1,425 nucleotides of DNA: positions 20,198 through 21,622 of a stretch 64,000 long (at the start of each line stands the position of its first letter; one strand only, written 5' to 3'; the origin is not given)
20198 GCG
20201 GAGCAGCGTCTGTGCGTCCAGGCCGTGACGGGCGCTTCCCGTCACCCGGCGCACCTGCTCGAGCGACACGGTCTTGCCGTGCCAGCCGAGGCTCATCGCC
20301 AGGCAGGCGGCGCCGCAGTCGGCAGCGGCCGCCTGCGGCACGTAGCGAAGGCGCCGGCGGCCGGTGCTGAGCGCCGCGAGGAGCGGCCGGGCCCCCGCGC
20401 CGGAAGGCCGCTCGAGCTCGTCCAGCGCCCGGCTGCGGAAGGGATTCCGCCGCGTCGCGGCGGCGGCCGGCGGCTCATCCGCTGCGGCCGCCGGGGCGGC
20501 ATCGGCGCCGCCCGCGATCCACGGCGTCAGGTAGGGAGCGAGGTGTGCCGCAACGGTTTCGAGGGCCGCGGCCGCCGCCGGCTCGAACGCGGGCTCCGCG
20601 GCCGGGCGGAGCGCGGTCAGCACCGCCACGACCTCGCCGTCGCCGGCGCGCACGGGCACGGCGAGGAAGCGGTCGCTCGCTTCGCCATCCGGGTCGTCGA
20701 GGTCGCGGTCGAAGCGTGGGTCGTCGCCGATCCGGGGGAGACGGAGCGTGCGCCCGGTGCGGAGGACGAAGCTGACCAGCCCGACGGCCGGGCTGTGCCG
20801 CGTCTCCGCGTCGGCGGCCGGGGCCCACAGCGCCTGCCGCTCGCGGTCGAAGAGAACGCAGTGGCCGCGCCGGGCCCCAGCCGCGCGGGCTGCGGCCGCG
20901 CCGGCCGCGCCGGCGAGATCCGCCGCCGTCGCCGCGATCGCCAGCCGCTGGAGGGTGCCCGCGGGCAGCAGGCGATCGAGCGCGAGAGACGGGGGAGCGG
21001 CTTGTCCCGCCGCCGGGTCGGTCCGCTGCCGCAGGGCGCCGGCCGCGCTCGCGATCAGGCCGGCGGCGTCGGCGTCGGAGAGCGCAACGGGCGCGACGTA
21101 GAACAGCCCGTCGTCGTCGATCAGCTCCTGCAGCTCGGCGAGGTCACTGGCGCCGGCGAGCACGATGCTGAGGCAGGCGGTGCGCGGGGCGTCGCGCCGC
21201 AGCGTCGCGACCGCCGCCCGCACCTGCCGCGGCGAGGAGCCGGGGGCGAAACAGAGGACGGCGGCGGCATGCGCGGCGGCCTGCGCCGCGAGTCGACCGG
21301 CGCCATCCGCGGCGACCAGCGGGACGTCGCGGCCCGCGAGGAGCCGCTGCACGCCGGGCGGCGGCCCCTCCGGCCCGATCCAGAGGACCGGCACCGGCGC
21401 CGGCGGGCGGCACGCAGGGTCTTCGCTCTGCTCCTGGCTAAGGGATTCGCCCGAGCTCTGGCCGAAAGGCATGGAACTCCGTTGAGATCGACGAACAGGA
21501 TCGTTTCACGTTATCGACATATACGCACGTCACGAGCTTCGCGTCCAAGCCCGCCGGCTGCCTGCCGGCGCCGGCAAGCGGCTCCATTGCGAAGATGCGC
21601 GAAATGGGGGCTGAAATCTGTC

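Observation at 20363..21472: Lantibiotic exporter carries a ~370-aa N-terminal GAF-like (plus pseudo-receiver-like) sensor extension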

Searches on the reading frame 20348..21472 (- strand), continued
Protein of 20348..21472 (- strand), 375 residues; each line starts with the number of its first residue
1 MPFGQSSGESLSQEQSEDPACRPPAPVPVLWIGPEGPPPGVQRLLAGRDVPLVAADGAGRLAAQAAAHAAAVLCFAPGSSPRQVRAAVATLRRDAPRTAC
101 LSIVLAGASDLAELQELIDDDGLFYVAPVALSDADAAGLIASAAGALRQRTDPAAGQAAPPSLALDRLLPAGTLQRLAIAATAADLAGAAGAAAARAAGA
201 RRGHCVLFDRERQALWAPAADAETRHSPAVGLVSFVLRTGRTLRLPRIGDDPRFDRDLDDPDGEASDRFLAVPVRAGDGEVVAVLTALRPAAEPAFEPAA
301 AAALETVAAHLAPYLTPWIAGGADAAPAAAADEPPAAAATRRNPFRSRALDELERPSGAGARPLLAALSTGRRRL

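Call 61: list_cluster_members(proteins=[P0256, P0133, P0139, P0145, P0148, P0158, P0199, P0249, P0273, P0136])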
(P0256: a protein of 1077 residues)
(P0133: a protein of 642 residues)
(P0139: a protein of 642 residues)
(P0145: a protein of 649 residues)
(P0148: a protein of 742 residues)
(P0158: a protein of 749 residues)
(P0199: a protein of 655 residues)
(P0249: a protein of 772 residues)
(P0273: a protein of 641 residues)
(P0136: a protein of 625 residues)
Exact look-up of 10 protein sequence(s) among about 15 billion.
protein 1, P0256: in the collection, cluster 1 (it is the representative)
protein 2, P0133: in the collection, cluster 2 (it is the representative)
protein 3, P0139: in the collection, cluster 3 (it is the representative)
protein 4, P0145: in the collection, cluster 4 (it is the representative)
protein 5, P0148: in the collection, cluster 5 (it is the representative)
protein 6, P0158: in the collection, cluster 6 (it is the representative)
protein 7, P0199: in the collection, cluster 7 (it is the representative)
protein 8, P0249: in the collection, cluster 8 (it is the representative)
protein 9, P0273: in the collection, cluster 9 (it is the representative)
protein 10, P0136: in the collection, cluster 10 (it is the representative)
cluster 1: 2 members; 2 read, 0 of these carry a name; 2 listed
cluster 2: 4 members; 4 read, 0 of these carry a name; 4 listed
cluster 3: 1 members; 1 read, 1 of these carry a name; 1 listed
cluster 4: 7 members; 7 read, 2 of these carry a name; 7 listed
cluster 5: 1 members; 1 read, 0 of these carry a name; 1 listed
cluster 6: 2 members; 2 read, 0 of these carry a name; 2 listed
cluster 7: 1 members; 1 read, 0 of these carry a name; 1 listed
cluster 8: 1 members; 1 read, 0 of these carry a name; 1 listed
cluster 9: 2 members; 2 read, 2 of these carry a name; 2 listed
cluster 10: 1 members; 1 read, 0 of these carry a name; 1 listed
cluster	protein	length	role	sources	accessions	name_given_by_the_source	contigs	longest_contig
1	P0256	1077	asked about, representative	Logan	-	-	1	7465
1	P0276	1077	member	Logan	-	-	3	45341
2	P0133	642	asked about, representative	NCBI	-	-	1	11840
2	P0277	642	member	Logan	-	-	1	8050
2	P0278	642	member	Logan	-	-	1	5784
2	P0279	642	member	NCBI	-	-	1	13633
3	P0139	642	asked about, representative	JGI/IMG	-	biotin carboxyl carrier protein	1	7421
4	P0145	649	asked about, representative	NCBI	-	-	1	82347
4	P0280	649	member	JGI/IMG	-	membrane fusion protein (multidrug efflux system)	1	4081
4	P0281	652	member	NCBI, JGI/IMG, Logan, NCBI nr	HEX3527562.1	MAG TPA: GAF domain-containing protein [Thermoanaerobaculia bacterium] | membrane fusion protein (multidrug efflux system) | GAF domain-containing protein [Thermoanaerobaculia bacterium]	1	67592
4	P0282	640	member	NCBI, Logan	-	-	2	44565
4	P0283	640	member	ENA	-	-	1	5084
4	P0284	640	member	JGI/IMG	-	-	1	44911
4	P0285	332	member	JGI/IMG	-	-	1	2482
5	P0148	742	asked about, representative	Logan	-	-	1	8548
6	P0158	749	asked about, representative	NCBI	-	-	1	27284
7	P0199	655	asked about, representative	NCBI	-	-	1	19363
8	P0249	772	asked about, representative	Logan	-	-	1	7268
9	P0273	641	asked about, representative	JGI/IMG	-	hypothetical protein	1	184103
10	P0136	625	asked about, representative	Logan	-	-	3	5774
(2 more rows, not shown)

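Call 63: find_encoding_contigs(protein=P0256, flank=10000, max_places=2)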
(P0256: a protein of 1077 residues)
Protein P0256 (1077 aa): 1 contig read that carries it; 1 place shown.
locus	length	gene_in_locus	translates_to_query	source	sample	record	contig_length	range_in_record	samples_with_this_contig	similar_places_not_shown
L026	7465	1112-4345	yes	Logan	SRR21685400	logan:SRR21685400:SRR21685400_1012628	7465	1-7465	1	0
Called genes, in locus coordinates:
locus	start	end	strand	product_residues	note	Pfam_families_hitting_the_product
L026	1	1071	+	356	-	?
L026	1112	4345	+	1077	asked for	PF13185:GAF_2 (weak), PF03412:Peptidase_C39, PF00664:ABC_membrane, PF00005:ABC_tran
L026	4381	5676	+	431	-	PF26686:DUF8575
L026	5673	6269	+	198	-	PF18306:LDcluster4, PF03641:Lysine_decarbox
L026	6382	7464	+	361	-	?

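Call 65: find_encoding_contigs(protein=P0273, flank=8000, max_places=1)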
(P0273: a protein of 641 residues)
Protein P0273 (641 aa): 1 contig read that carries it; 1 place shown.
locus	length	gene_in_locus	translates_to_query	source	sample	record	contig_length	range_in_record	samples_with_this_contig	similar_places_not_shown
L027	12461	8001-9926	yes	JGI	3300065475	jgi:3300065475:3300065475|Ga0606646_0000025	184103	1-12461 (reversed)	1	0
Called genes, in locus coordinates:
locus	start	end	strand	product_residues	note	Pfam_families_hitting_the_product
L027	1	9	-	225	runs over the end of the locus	-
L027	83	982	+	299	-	PF01545:Cation_efflux, PF16916:ZT_dimer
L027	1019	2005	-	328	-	PF26745:SPM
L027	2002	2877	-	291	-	-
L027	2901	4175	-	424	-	PF05147:LANC_like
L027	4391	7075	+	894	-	PF00069:Pkinase, PF07714:PK_Tyr_Ser-Thr, PF03109:ABC1 (weak), PF13424:TPR_12 (weak), PF24885:TPR_NPHP3 (weak), PF13424:TPR_12, PF13374:TPR_10 (weak), PF13424:TPR_12, +4 more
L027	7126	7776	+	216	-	PF07638:Sigma70_ECF, PF08281:Sigma70_r4_2 (weak)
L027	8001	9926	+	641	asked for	-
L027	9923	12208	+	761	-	PF03412:Peptidase_C39, PF00664:ABC_membrane, PF00005:ABC_tran, PF02463:SMC_N (faint)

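Call 66: find_encoding_contigs(protein=P0158, flank=8000, max_places=1)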
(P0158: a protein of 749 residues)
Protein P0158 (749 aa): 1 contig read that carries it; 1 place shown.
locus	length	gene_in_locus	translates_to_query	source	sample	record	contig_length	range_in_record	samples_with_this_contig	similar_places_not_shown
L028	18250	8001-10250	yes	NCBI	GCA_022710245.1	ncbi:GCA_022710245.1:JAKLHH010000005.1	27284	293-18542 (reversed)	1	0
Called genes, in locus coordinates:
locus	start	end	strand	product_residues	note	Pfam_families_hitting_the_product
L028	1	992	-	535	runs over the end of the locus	PF06739:SBBP (faint)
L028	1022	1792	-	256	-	-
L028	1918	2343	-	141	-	-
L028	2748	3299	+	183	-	-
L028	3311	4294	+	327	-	PF00561:Abhydrolase_1, PF12146:Hydrolase_4, PF12697:Abhydrolase_6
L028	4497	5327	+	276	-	-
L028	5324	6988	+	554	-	PF02321:OEP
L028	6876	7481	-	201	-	-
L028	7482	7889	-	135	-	-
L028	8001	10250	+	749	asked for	PF07238:PilZ, PF13185:GAF_2, PF25919:BSH_CusB (faint), PF25973:BSH_CzcB (faint), PF26077:BSH_Fcp1 (faint), PF00364:Biotin_lipoyl (faint), PF25917:BSH_RND (weak), PF25984:BSH_YknX (faint)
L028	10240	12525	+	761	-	PF03412:Peptidase_C39, PF00664:ABC_membrane, PF00005:ABC_tran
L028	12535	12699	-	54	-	-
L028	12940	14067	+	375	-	PF08308:PEGA (weak)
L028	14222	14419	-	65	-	-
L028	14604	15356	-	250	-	-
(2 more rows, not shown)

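Call 67: find_encoding_contigs(protein=P0145, flank=8000, max_places=1)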
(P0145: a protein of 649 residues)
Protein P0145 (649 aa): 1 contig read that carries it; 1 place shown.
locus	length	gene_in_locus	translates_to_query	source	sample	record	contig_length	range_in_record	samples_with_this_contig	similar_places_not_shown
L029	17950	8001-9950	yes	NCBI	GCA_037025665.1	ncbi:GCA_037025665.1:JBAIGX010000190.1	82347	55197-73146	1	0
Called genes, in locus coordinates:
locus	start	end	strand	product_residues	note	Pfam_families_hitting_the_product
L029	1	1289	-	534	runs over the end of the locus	-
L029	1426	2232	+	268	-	PF00657:Lipase_GDSL (weak), PF13472:Lipase_GDSL_2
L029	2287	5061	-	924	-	-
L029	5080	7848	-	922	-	-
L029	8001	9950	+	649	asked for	PF25919:BSH_CusB (faint), PF01590:GAF, PF13185:GAF_2, PF25973:BSH_CzcB (faint), PF26077:BSH_Fcp1 (faint)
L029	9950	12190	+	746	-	PF03412:Peptidase_C39, PF00664:ABC_membrane, PF00005:ABC_tran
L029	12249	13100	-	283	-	PF00535:Glycos_transf_2, PF13641:Glyco_tranf_2_3, PF10111:Glyco_tranf_2_2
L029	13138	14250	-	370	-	PF02812:ELFV_dehydrog_N, PF00208:ELFV_dehydrog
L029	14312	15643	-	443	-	PF01134:GIDA (faint), PF01266:DAO (weak), PF01494:FAD_binding_3, PF04820:Trp_halogenase, PF07992:Pyr_redox_2 (weak), PF12831:FAD_oxidored, PF13450:NAD_binding_8 (weak), PF04820:Trp_halogenase (weak)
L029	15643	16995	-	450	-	PF04055:Radical_SAM, PF13353:Fer4_12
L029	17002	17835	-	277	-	-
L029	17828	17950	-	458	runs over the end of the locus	PF17990:LodA_N (faint)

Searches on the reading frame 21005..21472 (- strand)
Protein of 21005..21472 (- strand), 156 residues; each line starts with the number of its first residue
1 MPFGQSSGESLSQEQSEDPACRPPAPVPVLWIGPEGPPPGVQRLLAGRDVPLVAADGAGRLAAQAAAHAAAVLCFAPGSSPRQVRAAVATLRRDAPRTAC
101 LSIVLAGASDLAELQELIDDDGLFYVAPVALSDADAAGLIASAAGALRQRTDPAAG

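Call 43: predict_structure(alignment_id=A2)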
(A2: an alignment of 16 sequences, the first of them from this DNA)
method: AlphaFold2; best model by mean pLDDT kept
length: 156 residues; sequences in the alignment: 16
mean_pLDDT: 84.2   pTM: 0.75
mean pLDDT of the five models: 84.2, 84.1, 83.7, 82.9, 81.3
residues with pLDDT >= 90: 69; 70-90: 61; 50-70: 24; < 50: 2
segments of 3 or more residues with pLDDT < 50: none
pLDDT, mean of each block of 10 residues (from residue 1): 58 64 87 92 96 87 91 92 89 91 75 82 84 94 91 65
secondary structure, 60 per line:
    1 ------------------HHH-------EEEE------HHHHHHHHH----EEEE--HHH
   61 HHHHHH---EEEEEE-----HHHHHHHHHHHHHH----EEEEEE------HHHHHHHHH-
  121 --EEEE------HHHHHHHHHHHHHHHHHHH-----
elements in order: E29-32 H39-47 E52-55 H58-66 E70-75 H81-94 E99-104 H111-119 E123-126 H133-151

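Call 48: fold_search(model_id=the predicted structure, library=pdb)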
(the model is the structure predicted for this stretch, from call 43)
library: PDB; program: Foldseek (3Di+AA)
matches with E <= 10: 1395; with E <= 0.001: 0
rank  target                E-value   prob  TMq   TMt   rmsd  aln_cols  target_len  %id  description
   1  4myr_B                1.4e-03  1.00  0.47  0.56   3.8       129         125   13  Crystal structure of a putative CpaE2 pilus assembly protein (CpaE2) from Sinorhizobium meliloti 1021 at 2.72 A resolu (released 2013-10-16)
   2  4c6t_A                1.5e-03  1.00  0.55  0.59   3.9       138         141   15  Crystal structure of the RPS4 and RRS1 TIR domain heterodimer (released 2014-05-28)
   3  7y19                  1.8e-03  1.00  0.54  0.61   4.3       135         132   12  Transcriptional regulator BrpR (released 2023-07-05)
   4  3hly_A                2.3e-03  1.00  0.47  0.49   5.2       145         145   16  Crystal Structure of the Flavodoxin-like domain from Synechococcus sp Q5MZP6_SYNP6 protein. Northeast Structural Genom (released 2009-06-09)
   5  4myr_C                2.7e-03  1.00  0.47  0.56   3.8       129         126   13  Crystal structure of a putative CpaE2 pilus assembly protein (CpaE2) from Sinorhizobium meliloti 1021 at 2.72 A resolu (released 2013-10-16)
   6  3hly_B                2.8e-03  1.00  0.47  0.50   5.3       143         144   15  Crystal Structure of the Flavodoxin-like domain from Synechococcus sp Q5MZP6_SYNP6 protein. Northeast Structural Genom (released 2009-06-09)
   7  4myr_A                3.7e-03  1.00  0.47  0.57   3.9       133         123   14  Crystal structure of a putative CpaE2 pilus assembly protein (CpaE2) from Sinorhizobium meliloti 1021 at 2.72 A resolu (released 2013-10-16)
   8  4dad                  3.7e-03  0.99  0.43  0.48   4.7       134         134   19  Crystal structure of a Putative pilus assembly-related protein (BPSS2195) from Burkholderia pseudomallei K96243 at 2.50  (released 2012-01-25)
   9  2yxb                  3.9e-03  1.00  0.56  0.61   4.3       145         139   17  Crystal structure of the methylmalonyl-CoA mutase alpha-subunit from Aeropyrum pernix (released 2007-10-30)
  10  2g76_A                4.2e-03  0.98  0.37  0.22   4.8       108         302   15  Crystal structure of human 3-phosphoglycerate dehydrogenase (released 2006-03-21)
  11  4n0p_H                5.1e-03  0.99  0.46  0.55   4.3       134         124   10  Crystal structure of a pilus assembly protein CpaE (CC_2943) from Caulobacter crescentus CB15 at 1.75 A resolution (PS (released 2013-11-27)
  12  4myr_D                5.4e-03  1.00  0.47  0.56   3.8       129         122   13  Crystal structure of a putative CpaE2 pilus assembly protein (CpaE2) from Sinorhizobium meliloti 1021 at 2.72 A resolu (released 2013-10-16)
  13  4n0p_A                5.4e-03  0.99  0.47  0.52   4.1       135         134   13  Crystal structure of a pilus assembly protein CpaE (CC_2943) from Caulobacter crescentus CB15 at 1.75 A resolution (PS (released 2013-11-27)
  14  4n0p_E                5.4e-03  0.99  0.46  0.54   4.3       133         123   10  Crystal structure of a pilus assembly protein CpaE (CC_2943) from Caulobacter crescentus CB15 at 1.75 A resolution (PS (released 2013-11-27)
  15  4n0p_G                6.6e-03  0.99  0.48  0.55   4.2       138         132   13  Crystal structure of a pilus assembly protein CpaE (CC_2943) from Caulobacter crescentus CB15 at 1.75 A resolution (PS (released 2013-11-27)
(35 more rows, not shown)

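Call 70: search_solved_structures(query=A4, max_evalue=10, show_alignments=2)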
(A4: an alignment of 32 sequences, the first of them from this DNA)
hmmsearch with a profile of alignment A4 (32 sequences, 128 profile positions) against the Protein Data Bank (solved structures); distinct sequences matched with E-value up to 10: 29.
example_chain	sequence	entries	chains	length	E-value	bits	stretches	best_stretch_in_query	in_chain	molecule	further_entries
2jk1_A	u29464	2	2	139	1.2e-09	41.6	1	2-120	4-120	HYDROGENASE TRANSCRIPTIONAL REGULATORY PROTEIN HUPR1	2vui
2vuh_B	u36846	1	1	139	1.5e-09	41.3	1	2-120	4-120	HYDROGENASE TRANSCRIPTIONAL REGULATORY PROTEIN HUPR1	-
3hv2_A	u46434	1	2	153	1.5e-09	41.2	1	2-124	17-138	Response regulator/HD domain protein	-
6swl_A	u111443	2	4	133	5.1e-06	29.8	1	2-126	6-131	Two-component response regulator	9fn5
3kcn_A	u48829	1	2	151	0.00035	23.8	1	2-121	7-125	Adenylate cyclase homolog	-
2qxy_A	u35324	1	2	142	0.00074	22.8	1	4-80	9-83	Response regulator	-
1dc7_A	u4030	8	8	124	0.01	19.1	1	3-121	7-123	NITROGEN REGULATION PROTEIN | NITROGEN REGULATION PROTEIN NR(I) | NTRC RECEIVER DOMAIN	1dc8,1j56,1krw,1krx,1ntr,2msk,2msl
7w9h_A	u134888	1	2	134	0.029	17.6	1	2-74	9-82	Response regulator protein FleR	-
3m6m_D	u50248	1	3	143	0.054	16.8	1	6-110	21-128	Sensory/regulatory protein rpfC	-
8svz_A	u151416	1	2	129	0.06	16.6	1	2-88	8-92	Two-component response regulator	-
4uhj_A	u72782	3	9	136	0.063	16.6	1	2-85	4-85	TRANSCRIPTIONAL REGULATORY PROTEIN CPXR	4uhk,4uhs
4n0p_A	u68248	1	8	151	0.076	16.3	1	13-101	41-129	Pilus assembly protein CpaE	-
3grc_A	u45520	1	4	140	0.14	15.4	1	20-82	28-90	Sensor protein, Kinase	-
3dxc_A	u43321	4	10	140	0.33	14.2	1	89-126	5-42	Amyloid beta A4 protein-binding family B member 1 | Amyloid beta A4 precursor protein-binding family B member 1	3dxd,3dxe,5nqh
3n53_A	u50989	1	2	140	0.36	14.1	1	2-68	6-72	Response regulator receiver modulated diguanylate cyclase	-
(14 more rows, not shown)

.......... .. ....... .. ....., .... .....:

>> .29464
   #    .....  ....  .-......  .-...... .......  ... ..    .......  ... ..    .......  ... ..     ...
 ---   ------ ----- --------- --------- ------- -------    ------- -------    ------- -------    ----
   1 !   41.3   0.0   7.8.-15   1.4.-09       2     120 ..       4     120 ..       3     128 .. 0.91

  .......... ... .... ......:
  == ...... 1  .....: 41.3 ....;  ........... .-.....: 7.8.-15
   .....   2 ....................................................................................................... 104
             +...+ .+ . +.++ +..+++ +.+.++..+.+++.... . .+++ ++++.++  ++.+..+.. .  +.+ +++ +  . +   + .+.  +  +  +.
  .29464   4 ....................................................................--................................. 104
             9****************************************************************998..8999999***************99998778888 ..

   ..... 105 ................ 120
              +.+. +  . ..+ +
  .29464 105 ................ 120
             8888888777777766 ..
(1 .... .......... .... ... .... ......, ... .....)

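Call 71: search_protein_families(library=pfam, alignment_id=A4, max_evalue=1)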
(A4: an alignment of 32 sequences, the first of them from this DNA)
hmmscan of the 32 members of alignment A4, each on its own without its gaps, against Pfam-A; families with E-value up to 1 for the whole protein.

A. member 1, seq(129 aa): 0 families

B. families by the number of members that match (of 32 scanned): 19 families
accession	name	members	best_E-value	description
PF13428.12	TPR_14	2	0.018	Tetratricopeptide repeat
PF00072.30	Response_reg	2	0.027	Response regulator receiver domain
PF12974.12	Phosphonate-bd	1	0.019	ABC transporter, phosphonate, periplasmic substrate-binding protein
PF02254.24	TrkA_N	1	0.024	TrkA-N domain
PF04738.18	Lant_dehydr_N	1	0.063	Lantibiotic dehydratase, N terminus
PF21194.3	TadZ-like_ARD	1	0.078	TadZ-like, receiver domain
PF00800.23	PDT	1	0.079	Prephenate dehydratase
PF13480.13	Acetyltransf_6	1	0.083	Acetyltransferase (GNAT) domain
PF13358.12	DDE_3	1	0.09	DDE superfamily endonuclease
PF18348.7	SH3_16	1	0.11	Bacterial dipeptidyl-peptidase Sh3 domain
PF02875.26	Mur_ligase_C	1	0.16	Mur ligase, glutamate ligase domain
PF08962.16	Rv2632c-like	1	0.2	Rv2632c-like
PF00148.24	Oxidored_nitro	1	0.22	Nitrogenase component 1 type Oxidoreductase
PF00164.32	Ribosom_S12_S23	1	0.24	Ribosomal protein S12/S23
PF20792.2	VCD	1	0.25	VopL C-terminal dimerization domain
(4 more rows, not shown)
